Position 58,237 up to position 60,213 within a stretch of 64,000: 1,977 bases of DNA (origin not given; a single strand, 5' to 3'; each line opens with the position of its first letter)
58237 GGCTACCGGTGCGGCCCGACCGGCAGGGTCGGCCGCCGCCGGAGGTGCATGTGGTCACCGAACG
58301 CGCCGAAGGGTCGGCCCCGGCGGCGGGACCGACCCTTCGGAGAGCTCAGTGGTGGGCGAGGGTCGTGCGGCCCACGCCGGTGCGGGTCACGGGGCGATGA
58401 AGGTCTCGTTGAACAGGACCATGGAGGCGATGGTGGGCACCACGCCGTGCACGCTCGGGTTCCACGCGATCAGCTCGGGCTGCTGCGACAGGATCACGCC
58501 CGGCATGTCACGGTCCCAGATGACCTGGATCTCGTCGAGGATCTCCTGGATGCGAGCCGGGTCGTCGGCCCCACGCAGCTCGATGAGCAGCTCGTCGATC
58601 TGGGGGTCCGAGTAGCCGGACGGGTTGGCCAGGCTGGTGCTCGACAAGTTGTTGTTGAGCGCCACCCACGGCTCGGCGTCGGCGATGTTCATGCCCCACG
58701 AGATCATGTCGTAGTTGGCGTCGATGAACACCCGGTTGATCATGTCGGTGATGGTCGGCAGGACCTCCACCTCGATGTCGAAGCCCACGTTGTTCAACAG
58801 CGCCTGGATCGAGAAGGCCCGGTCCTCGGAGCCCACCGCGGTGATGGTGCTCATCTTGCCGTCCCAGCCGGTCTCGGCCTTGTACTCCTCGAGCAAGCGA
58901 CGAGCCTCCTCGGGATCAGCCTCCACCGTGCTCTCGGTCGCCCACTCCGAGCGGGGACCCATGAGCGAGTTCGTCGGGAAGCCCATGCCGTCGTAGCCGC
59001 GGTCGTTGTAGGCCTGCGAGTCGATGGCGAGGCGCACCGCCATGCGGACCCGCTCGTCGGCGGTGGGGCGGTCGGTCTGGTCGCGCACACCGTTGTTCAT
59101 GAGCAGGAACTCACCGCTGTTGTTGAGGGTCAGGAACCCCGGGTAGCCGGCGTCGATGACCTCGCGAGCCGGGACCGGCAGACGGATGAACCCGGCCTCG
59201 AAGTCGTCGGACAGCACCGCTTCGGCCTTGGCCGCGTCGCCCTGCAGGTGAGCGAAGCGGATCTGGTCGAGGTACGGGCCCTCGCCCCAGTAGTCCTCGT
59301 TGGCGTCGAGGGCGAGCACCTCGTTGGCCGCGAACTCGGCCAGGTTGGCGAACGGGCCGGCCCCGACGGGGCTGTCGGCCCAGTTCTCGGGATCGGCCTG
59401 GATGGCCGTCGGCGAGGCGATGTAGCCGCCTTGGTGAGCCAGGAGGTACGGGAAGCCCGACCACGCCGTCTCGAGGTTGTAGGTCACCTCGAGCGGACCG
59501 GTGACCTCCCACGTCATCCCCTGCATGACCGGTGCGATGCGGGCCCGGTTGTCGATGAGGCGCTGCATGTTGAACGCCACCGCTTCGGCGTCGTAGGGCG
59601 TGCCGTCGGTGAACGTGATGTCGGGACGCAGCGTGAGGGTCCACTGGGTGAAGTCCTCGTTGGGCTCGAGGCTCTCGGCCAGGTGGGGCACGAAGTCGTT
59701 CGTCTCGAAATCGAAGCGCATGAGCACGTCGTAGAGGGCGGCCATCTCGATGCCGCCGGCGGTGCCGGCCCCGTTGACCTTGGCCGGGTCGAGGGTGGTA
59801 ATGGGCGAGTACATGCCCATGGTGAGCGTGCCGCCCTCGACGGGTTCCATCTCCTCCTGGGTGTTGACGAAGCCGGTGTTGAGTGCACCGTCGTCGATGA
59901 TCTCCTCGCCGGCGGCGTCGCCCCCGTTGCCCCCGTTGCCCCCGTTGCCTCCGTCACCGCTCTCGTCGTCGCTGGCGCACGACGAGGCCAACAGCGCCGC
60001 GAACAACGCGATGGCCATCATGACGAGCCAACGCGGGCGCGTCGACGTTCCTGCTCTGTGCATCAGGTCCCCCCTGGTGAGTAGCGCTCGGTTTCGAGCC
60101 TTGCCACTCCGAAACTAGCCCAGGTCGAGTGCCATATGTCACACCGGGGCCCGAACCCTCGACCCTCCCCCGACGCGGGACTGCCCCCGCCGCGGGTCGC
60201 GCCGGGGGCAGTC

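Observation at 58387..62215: Tandem triplication of a family-5 SBP lipoprotein gene: two intact mosaic copies plus a 3' stump of a third, directly after tetR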

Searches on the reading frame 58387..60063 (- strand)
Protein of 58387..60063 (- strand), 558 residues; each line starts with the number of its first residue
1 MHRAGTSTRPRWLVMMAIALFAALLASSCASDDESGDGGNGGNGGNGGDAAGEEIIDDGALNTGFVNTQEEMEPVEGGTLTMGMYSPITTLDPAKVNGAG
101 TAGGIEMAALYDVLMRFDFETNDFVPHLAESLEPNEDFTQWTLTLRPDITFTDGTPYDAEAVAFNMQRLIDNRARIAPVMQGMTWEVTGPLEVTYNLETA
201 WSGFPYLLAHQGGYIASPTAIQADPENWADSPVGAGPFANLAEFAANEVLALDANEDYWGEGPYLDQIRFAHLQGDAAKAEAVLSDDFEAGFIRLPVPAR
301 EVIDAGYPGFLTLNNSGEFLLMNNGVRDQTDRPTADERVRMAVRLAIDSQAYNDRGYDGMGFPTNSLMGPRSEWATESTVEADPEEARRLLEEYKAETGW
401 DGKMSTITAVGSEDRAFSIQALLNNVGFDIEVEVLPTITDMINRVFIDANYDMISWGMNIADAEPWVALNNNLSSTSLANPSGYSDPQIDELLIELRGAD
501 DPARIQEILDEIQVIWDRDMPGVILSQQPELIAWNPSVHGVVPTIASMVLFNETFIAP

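Call 7: search_protein_families(library=pfam, proteins=[window:58387-60063:-], max_evalue=0.01)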
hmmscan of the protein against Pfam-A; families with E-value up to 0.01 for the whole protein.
window:58387-60063:- (558 aa): 1 family
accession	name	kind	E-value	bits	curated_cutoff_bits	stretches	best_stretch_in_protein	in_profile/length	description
PF00496.27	SBP_bac_5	-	1.8e-55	189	32.4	1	124-477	2-365/368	Bacterial extracellular solute-binding proteins, family 5 Middle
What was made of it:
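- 58387..60063 (-): SBP copy 1. This is the derived paralogue. Its ORF is intact. Pfam 189 bits (call 7).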

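Call 8: search_protein_families(library=ncbifam, proteins=[window:58387-60063:-], max_evalue=0.01)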
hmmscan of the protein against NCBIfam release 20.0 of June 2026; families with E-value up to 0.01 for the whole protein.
window:58387-60063:- (558 aa): 11 families
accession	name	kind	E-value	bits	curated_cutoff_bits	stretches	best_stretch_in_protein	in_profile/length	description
NF045468.1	Opp5A_nikA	equivalog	7.1e-25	87.4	600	1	75-550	15-481/488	nickel ABC transporter substrate-binding protein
NF011942.0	PRK15413.1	equivalog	6.9e-24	84.4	594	1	84-526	34-481/512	glutathione ABC transporter substrate-binding protein GsiB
TIGR02294.1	nickel_nikA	equivalog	7.9e-21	74.1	393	1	109-400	34-327/501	nickel ABC transporter substrate-binding protein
NF011689.0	PRK15109.1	equivalog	3.3e-17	62.4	560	2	228-542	208-524/547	ABC transporter substrate-binding protein SapA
NF045467.1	Opp4A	equivalog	7.8e-17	60.7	650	2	334-542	314-542/556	oligopeptide ABC transporter substrate-binding protein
TIGR04028.1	SBP_KPN_01854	hypoth_equivalog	1.2e-16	60.4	468.5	1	108-402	28-337/509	TIGR04028 family ABC transporter substrate-binding protein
NF047575.1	opine_bind_CntA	exception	8.2e-14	51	800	1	110-393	65-357/535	staphylopine-dependent metal ABC transporter substrate-binding lipoprotein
NF043070.1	DppA_dipep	equivalog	9.4e-13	47.5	1005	1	224-526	199-504/535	dipeptide ABC transporter periplasmic-binding protein DppA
NF011684.0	PRK15104.1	equivalog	1.4e-12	47.1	947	2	84-174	45-131/543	oligopeptide ABC transporter substrate-binding protein OppA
NF007287.0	PRK09755.1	equivalog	9.3e-05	21.4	1098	1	86-174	41-126/535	ABC transporter substrate-binding protein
NF010149.0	PRK13626.1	equivalog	0.00013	20.7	476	1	110-270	150-301/552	HTH-type transcriptional regulator SgrR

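Call 11: find_encoding_contigs(protein=window:58387-60063:-, flank=10000, max_places=6)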
Protein window:58387-60063:- (558 aa): no gene with exactly this product is on record in the collection.

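Call 12: find_homologous_proteins(query=window:58387-60063:-, max_evalue=1e-20)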
Query window:58387-60063:- (558 aa): 201 proteins with E <= 1e-20 among 8000 candidates; the best 120 are listed.
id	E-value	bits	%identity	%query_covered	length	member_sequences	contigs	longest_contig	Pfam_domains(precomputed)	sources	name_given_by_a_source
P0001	0.0e+0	1229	100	97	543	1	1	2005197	PF00496.28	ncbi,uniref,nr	ncbi:ABC transporter substrate-binding protein [Rhabdothermincola salaria]|uniref:ABC transporter su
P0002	0.0e+0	1135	89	100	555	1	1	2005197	PF00496.28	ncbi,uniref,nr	ncbi:ABC transporter substrate-binding protein [Rhabdothermincola salaria]|uniref:ABC transporter su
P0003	1.4e-291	986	77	100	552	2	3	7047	PF00496.28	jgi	jgi:peptide/nickel transport system substrate-binding protein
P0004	9.6e-276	934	73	100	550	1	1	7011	PF00496.28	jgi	jgi:peptide/nickel transport system substrate-binding protein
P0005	1.2e-266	904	77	89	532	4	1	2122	PF00496.28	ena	-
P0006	5.2e-255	866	72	90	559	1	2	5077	PF00496.28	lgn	-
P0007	3.2e-222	757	61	100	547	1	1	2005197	PF00496.28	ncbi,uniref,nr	ncbi:ABC transporter substrate-binding protein [Rhabdothermincola salaria]|uniref:ABC transporter su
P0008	7.9e-222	756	59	100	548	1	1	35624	PF00496.28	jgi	jgi:peptide/nickel transport system substrate-binding protein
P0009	3.8e-215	734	59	98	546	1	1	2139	PF00496.28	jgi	jgi:peptide/nickel transport system substrate-binding protein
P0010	2.1e-170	586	81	58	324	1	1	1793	PF00496.28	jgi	jgi:peptide/nickel transport system substrate-binding protein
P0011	9.8e-138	478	45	89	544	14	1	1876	PF00496.28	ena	-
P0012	6.0e-121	423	40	99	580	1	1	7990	PF00496.28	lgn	-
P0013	2.1e-117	411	44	89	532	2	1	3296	PF00496.28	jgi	jgi:peptide/nickel transport system substrate-binding protein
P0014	4.6e-109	384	39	95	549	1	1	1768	PF00496.28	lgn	-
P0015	2.5e-108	381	37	99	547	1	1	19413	PF00496.28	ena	-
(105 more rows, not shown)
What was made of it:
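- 58387..60063 (-): 100% identical to NCBI protein P0001 of Rhabdothermincola salaria (call 12).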

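Call 13: find_encoding_contigs(protein=P0007, flank=10000, max_places=3)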
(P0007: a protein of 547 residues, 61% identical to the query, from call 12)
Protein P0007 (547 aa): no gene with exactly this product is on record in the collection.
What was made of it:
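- Tried and rejected: Look-ups for copy 1 and for P0007 found nothing (calls 11, 13), so the rest of the R. salaria genome, and any partner permease, could not be inspected.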

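Call 14: find_encoding_contigs(protein=P0003, flank=10000, max_places=4)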
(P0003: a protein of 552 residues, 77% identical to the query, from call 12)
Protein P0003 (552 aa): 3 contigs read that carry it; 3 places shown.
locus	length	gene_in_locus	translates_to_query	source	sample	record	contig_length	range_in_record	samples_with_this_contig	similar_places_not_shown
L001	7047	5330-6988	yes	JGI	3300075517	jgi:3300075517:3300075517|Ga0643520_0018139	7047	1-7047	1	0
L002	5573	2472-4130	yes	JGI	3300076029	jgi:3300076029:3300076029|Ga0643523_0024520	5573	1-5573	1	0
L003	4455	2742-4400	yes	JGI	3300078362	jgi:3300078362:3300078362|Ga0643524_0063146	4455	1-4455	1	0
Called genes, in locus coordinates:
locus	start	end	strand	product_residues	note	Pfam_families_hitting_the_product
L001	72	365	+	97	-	PF22277:EncFtn-like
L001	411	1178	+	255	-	-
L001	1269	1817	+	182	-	-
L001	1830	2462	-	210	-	PF01668:SmpB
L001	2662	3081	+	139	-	PF14464:Prok-JAB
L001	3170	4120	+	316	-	PF00291:PALP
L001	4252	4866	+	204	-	PF00440:TetR_N, PF16859:TetR_C_11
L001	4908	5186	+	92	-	-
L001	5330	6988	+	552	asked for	PF00496:SBP_bac_5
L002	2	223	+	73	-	?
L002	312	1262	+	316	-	PF00291:PALP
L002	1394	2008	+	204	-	PF00440:TetR_N, PF16859:TetR_C_11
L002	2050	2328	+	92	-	-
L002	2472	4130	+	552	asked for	PF00496:SBP_bac_5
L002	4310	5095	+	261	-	PF01177:Asp_Glu_race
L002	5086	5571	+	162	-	?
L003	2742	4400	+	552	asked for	PF00496:SBP_bac_5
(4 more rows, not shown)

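Call 15: find_encoding_contigs(protein=P0004, flank=10000, max_places=4)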
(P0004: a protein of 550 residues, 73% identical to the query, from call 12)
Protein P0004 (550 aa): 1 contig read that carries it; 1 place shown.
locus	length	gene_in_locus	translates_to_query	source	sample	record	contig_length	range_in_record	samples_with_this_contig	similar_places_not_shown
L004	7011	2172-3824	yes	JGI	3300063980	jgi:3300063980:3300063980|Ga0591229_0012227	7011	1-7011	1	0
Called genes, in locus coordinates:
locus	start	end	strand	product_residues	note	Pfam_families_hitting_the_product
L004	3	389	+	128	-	?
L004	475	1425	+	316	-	PF00291:PALP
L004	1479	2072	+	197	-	PF00440:TetR_N, PF16859:TetR_C_11, PF21597:TetR_C_43 (weak), PF16925:TetR_C_13 (faint)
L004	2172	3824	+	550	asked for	PF00496:SBP_bac_5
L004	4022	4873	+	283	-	PF01177:Asp_Glu_race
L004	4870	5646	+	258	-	PF23023:Anti-Pycsar_Apyc1 (weak), PF00753:Lactamase_B, PF12706:Lactamase_B_2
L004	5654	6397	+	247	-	PF01138:RNase_PH, PF03725:RNase_PH_C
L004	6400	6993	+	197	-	PF01725:Ham1p_like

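Call 19: find_related_loci(query=A1, collection=genome_contigs, flank=10000)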
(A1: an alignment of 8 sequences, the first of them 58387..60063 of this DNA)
Query A1 (558 aa) in genome_contigs; peptide patterns used: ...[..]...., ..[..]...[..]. (x = any residue, [..] = any of these).
135 stretches matched a pattern; 23 encode a relative of the query (tblastn E <= 1e-3); 23 distinct loci.
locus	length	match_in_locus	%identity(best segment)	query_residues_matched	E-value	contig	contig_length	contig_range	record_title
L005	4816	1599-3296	34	9-556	4e-93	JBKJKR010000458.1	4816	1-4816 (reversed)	MAG: Acidimicrobiales bacterium isolate ant_bin.247 k117_3741560, whole genome shotgun sequence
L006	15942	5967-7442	38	75-556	3e-91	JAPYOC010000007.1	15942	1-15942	MAG: Candidatus Poriferisocius aerobius isolate m_cahh6 Seq7, whole genome shotgun sequence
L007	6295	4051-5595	35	74-556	5e-90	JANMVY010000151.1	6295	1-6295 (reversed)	MAG: Actinomycetes bacterium isolate OTE_88_metabat_442 OTE_88_k141_679651, whole genome shotgun sequence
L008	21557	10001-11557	31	75-556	2e-65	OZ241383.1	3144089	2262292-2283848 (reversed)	MAG: Acidimicrobiales bacterium isolate a90f8c27-fa5a-4faf-816a-670666cf7771 genome assembly, chromosome: 1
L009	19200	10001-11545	35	74-556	7e-89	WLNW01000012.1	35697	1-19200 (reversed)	MAG: Actinomycetota bacterium isolate UFOp-RH-23may17-311 RH-23may17-311-c12, whole genome shotgun sequence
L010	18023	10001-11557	32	75-556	8e-66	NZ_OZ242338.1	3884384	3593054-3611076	MAG: Candidatus Poriferisocius sp. isolate b1648d6f-d579-441a-9e02-68cbdfacbddd chromosome 1, complete sequence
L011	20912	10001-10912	33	77-374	1e-34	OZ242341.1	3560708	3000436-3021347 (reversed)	MAG: Candidatus Poriferisocius sp. isolate 0ce05ba1-728e-4541-870e-a511d1e8f405 genome assembly, chromosome: 1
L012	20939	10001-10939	33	77-390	2e-34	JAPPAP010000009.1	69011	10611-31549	MAG: bacterium isolate IRC1_bin_38 NODE_378_length_69011_cov_35.3734, whole genome shotgun sequence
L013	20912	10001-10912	32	77-374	4e-32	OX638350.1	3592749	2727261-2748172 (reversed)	MAG: uncultured Acidimicrobiales bacterium isolate f23ad4c5-4acf-44dc-8341-13aaafada964 genome assembly, chromosome: 1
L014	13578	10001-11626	30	66-556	4e-60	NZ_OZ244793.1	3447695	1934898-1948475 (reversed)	MAG: Candidatus Poriferisocius sp. isolate eb953f55-d217-44be-823b-51f5cc7e01cb chromosome 1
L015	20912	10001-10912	31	77-374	2e-30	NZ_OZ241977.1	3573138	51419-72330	MAG: Candidatus Poriferisocius sp. isolate 487b4cec-4729-4ab4-8a52-7084cce3f8e8 chromosome 1, complete sequence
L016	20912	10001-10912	33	77-374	3e-34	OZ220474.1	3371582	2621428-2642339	MAG: Acidimicrobiales bacterium isolate 4b812a4e-3496-474d-945e-b88e54f0514e genome assembly, chromosome: 1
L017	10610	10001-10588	36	77-262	3e-22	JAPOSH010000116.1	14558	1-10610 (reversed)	MAG: bacterium isolate CAR2_bin_19 NODE_1416_length_14558_cov_7.03654, whole genome shotgun sequence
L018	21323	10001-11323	24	74-524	4e-11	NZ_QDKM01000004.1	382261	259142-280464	Pararhodobacter oceanensis strain AM505 Contig4, whole genome shotgun sequence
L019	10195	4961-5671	24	333-525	1e-7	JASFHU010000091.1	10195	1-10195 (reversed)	MAG: Anaerolineae bacterium isolate D0608S02metaG_Bin_207 D0608S02metaG_FD_scaffold_1562_c1, whole genome shotgun sequen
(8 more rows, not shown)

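Call 21: find_homologous_proteins(query=L002:2050-2325:+, max_evalue=0.001)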
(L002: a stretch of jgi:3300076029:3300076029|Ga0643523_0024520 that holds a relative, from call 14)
Query L002:2050-2325:+ (92 aa): 3 proteins with E <= 0.001 among 3 candidates.
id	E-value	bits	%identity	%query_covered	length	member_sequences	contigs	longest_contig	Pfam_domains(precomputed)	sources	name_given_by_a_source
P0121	2.2e-54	199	99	100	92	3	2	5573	-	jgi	jgi:peptide/nickel transport system substrate-binding protein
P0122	2.2e-31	125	64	98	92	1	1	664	-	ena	-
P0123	3.6e-26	109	89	60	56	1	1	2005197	-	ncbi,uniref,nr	ncbi:hypothetical protein [Rhabdothermincola salaria]|uniref:hypothetical protein n=1 Tax=Rhabdother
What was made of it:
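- NCBI and JGI both call it a gene (call 21).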

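Call 23: find_encoding_contigs(protein=P0122, flank=10000, max_places=4)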
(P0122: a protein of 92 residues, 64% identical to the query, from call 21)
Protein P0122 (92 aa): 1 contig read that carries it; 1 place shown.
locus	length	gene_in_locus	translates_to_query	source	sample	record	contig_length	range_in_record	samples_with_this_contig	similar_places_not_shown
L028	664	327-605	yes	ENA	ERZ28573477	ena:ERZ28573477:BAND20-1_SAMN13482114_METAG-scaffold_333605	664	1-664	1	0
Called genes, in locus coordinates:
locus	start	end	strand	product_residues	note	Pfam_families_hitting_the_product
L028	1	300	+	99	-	?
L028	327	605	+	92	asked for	-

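Call 32: find_encoding_contigs(protein=P0006, flank=10000, max_places=4)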
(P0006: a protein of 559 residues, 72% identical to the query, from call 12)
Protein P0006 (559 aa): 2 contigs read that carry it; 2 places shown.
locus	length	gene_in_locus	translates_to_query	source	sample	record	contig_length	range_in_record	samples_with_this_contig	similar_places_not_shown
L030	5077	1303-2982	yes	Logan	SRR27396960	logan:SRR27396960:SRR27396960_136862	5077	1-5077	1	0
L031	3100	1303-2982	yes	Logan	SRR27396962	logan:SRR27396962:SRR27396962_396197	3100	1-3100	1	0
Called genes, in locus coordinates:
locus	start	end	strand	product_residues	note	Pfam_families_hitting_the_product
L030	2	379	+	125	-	?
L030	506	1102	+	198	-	PF00440:TetR_N, PF16859:TetR_C_11, PF21597:TetR_C_43 (weak), PF16925:TetR_C_13 (weak)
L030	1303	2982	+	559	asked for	PF00496:SBP_bac_5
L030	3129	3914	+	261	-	PF01177:Asp_Glu_race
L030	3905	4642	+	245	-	PF23023:Anti-Pycsar_Apyc1, PF00753:Lactamase_B, PF12706:Lactamase_B_2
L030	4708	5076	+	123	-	?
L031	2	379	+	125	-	?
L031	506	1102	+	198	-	PF00440:TetR_N, PF16859:TetR_C_11, PF21597:TetR_C_43 (weak), PF16925:TetR_C_13 (weak)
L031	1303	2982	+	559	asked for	PF00496:SBP_bac_5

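Call 33: find_encoding_contigs(protein=P0008, flank=10000, max_places=3)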
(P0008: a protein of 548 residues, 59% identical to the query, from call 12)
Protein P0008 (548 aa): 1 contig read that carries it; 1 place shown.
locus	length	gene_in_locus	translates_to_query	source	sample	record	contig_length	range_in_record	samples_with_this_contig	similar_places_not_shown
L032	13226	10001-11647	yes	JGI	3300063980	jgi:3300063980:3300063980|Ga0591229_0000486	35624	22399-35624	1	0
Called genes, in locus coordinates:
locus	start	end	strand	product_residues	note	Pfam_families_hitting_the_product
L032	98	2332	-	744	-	PF03176:MMPL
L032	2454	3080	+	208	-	PF00440:TetR_N, PF17754:TetR_C_14 (weak)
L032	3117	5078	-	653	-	PF10110:GPDPase_memb (weak)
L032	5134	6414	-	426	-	PF13347:MFS_2 (faint), PF07690:MFS_1, PF00083:Sugar_tr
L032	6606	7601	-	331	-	-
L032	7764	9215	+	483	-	-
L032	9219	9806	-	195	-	-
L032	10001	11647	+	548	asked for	PF00496:SBP_bac_5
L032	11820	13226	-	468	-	?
